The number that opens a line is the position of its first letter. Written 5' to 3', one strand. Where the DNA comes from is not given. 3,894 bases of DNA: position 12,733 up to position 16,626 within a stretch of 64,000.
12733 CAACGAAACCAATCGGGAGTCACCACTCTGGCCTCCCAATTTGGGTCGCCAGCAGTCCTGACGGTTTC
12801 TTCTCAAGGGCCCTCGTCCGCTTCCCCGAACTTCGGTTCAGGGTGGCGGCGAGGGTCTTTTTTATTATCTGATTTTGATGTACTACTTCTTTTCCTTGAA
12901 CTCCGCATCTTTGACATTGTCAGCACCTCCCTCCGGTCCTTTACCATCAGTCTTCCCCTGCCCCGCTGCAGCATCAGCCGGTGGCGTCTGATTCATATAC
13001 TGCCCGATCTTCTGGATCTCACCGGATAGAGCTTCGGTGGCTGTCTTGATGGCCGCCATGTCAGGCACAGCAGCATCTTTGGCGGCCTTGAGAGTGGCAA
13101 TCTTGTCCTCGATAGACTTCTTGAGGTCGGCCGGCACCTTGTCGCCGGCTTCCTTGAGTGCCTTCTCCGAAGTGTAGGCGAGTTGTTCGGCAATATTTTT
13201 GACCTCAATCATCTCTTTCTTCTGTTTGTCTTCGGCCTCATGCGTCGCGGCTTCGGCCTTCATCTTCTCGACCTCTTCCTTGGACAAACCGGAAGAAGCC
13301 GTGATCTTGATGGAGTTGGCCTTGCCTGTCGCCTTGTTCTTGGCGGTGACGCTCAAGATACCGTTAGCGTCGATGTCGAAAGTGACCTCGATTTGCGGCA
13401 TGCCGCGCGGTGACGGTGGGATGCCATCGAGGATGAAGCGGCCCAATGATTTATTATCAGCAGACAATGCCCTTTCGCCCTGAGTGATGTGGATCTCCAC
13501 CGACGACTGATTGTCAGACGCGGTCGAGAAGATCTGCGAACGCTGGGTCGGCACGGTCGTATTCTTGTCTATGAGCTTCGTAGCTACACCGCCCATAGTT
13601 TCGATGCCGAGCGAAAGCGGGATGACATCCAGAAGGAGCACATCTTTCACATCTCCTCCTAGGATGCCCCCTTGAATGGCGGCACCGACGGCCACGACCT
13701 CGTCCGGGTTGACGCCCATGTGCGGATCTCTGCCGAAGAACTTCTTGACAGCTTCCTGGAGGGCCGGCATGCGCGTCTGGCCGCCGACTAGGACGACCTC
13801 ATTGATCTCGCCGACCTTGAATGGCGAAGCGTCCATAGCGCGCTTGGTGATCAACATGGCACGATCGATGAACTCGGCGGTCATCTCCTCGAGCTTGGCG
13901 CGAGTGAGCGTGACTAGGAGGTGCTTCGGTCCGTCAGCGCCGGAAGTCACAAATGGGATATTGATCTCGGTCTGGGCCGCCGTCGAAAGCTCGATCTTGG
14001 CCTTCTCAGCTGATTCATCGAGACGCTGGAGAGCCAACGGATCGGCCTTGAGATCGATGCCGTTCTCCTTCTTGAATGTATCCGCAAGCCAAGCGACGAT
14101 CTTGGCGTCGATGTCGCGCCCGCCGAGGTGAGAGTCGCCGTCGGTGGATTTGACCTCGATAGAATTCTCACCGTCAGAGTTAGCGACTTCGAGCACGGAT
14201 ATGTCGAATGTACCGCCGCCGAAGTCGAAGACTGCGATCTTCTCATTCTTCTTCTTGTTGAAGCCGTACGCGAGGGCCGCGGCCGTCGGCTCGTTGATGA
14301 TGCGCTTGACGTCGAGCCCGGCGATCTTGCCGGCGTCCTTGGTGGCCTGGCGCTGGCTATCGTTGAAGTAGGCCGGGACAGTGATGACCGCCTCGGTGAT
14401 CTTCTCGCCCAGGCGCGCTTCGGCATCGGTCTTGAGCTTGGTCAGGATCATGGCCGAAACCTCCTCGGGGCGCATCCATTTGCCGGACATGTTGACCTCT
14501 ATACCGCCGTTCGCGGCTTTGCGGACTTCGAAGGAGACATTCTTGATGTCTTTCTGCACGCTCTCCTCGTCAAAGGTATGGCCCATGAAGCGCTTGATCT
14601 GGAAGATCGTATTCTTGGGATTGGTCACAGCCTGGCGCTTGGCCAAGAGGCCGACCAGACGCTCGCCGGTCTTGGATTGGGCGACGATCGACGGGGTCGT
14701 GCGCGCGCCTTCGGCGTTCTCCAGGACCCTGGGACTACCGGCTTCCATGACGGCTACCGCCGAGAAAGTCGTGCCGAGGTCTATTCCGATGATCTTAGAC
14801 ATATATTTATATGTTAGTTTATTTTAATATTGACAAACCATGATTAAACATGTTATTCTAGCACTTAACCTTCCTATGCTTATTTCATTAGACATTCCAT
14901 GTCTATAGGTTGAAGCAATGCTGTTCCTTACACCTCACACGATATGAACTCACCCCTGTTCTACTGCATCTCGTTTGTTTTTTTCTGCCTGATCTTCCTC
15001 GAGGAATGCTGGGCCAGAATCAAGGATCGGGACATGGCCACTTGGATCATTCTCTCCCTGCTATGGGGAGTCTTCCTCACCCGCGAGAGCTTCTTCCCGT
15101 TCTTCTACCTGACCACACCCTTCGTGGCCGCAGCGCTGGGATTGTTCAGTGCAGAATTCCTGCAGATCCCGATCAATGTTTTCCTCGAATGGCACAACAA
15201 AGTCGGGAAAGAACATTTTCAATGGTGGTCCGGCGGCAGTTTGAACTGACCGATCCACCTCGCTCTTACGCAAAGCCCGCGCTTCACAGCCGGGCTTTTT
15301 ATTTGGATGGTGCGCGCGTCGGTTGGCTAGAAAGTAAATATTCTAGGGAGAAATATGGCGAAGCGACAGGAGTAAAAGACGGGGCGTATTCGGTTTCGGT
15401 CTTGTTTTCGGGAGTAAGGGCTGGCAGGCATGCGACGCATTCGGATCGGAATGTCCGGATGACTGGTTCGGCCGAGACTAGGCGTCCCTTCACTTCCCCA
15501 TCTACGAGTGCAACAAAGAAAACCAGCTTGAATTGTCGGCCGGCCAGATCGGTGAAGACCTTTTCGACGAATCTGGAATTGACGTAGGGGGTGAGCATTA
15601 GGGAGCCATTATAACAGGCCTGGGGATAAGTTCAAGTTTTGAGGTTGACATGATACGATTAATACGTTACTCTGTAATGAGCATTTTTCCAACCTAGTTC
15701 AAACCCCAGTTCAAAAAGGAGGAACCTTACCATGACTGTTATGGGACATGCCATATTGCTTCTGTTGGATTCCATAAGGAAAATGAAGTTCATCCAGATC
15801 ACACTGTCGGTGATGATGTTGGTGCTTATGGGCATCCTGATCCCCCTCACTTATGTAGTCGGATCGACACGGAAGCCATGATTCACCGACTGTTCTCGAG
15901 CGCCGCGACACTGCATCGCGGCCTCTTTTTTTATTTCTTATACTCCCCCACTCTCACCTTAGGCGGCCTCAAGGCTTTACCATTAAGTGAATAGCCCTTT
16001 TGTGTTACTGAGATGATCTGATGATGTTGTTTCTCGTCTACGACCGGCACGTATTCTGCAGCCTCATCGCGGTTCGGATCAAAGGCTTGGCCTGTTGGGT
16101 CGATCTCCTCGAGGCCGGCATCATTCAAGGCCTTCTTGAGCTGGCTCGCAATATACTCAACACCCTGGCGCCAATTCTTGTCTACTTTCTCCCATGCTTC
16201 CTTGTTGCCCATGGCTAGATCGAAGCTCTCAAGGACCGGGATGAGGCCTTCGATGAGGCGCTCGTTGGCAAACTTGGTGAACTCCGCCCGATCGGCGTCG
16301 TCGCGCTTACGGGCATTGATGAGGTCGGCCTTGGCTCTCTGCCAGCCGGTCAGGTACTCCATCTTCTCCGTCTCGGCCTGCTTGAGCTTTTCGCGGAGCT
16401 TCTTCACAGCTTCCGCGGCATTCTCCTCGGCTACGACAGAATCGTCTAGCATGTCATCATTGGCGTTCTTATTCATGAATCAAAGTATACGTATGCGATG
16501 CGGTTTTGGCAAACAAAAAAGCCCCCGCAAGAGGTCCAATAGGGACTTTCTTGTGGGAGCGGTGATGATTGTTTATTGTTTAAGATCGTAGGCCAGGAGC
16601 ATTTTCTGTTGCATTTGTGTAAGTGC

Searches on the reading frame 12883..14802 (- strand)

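Call 29: search_protein_families(library=pfam, proteins=[window:12883-14802:-], max_evalue=0.0001)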
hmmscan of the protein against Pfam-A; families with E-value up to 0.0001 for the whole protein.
window:12883-14802:- (639 aa): 2 families
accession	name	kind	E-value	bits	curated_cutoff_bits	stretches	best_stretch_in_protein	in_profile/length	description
PF00012.26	HSP70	-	5.8e-241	801.3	20.6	1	4-604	1-598/599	Hsp70 protein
PF06723.19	MreB_Mbl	-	5.4e-13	48.9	27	1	120-375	78-316/327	MreB/Mbl protein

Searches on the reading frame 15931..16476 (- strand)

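Call 30: search_protein_families(library=pfam, proteins=[window:15931-16476:-], max_evalue=0.0001)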
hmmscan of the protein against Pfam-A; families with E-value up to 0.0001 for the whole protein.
window:15931-16476:- (181 aa): 1 family
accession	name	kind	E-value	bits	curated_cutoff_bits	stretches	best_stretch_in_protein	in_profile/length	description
PF01025.24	GrpE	-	2.8e-36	125.1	25.8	1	17-177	6-164/165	GrpE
